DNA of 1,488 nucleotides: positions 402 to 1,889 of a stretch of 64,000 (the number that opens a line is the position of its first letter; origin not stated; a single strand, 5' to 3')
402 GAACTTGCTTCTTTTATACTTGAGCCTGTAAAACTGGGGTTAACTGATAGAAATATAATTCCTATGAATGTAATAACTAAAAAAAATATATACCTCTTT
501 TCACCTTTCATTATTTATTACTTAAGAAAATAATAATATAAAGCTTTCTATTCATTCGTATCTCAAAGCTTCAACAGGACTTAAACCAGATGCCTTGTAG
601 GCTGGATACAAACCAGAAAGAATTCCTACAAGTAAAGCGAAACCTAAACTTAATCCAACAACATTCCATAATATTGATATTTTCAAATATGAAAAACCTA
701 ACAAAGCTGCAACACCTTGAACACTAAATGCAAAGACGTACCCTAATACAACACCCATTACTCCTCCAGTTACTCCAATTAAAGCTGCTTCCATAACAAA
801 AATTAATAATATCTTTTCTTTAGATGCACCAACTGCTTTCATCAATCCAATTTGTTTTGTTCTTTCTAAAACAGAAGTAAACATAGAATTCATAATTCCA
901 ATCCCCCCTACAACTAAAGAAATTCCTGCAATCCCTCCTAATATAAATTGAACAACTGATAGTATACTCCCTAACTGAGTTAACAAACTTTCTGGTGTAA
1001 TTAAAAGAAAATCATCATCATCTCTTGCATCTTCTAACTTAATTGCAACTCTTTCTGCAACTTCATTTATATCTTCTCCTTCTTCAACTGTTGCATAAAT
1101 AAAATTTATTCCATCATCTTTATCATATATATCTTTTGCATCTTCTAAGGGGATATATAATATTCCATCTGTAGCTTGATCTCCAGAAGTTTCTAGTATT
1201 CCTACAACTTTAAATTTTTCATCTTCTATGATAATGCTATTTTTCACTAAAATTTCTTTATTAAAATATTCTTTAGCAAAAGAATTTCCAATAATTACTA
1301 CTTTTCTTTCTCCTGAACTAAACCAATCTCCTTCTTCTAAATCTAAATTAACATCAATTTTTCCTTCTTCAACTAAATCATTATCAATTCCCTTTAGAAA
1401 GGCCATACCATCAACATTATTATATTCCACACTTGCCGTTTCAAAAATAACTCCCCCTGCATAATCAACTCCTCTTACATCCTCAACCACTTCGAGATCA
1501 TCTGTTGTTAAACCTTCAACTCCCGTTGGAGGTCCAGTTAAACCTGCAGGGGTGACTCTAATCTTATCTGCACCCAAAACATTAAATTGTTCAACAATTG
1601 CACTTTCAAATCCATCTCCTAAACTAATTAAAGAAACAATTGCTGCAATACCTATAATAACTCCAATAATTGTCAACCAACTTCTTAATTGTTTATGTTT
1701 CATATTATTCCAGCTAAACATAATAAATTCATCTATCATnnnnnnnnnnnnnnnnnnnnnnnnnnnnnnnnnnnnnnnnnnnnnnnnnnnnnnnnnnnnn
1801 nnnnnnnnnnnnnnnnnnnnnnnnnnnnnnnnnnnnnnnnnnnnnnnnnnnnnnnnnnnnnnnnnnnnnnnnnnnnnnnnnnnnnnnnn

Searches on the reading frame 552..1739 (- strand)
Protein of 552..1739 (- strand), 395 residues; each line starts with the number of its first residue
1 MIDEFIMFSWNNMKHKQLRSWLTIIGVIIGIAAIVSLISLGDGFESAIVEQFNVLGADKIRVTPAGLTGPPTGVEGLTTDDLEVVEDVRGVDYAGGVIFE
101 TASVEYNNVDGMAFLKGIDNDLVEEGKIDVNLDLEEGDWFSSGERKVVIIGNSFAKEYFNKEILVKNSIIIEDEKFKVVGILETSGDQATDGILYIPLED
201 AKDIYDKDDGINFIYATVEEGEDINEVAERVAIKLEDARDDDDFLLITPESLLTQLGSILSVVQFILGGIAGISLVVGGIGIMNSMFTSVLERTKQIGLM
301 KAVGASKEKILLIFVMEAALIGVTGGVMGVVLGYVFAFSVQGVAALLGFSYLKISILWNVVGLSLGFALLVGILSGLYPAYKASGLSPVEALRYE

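Call 83: find_encoding_contigs(protein=window:552-1739:-, flank=10000, max_places=1)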
Protein window:552-1739:- (395 aa): 24 contigs read that carry it; 1 place shown.
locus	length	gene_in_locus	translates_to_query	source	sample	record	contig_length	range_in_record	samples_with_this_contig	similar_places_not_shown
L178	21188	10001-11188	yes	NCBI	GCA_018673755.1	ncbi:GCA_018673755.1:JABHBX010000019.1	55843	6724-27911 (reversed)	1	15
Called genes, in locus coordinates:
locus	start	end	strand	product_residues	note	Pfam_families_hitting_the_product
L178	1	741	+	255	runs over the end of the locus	-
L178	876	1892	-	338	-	-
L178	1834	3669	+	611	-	PF00672:HAMP, PF00512:HisKA, PF02518:HATPase_c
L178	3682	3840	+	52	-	PF17159:MASE3 (weak)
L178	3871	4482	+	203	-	PF17159:MASE3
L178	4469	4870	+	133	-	PF01814:Hemerythrin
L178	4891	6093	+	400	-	PF00672:HAMP (weak)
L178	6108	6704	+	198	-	PF08447:PAS_3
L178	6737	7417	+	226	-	PF02463:SMC_N (faint), PF00005:ABC_tran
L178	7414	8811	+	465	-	PF07705:CARDB (faint), PF10633:NPCBM_assoc (faint)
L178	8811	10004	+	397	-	PF12704:MacB_PCD, PF02687:FtsX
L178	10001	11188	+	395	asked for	PF12704:MacB_PCD, PF02687:FtsX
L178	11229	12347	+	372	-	-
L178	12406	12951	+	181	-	PF01694:Rhomboid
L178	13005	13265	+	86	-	PF14697:Fer4_21 (faint), PF00037:Fer4 (weak), PF12797:Fer4_2 (weak), PF12837:Fer4_6 (weak), PF13237:Fer4_10 (faint), PF13459:Fer4_15, PF13370:Fer4_13 (weak), PF12838:Fer4_7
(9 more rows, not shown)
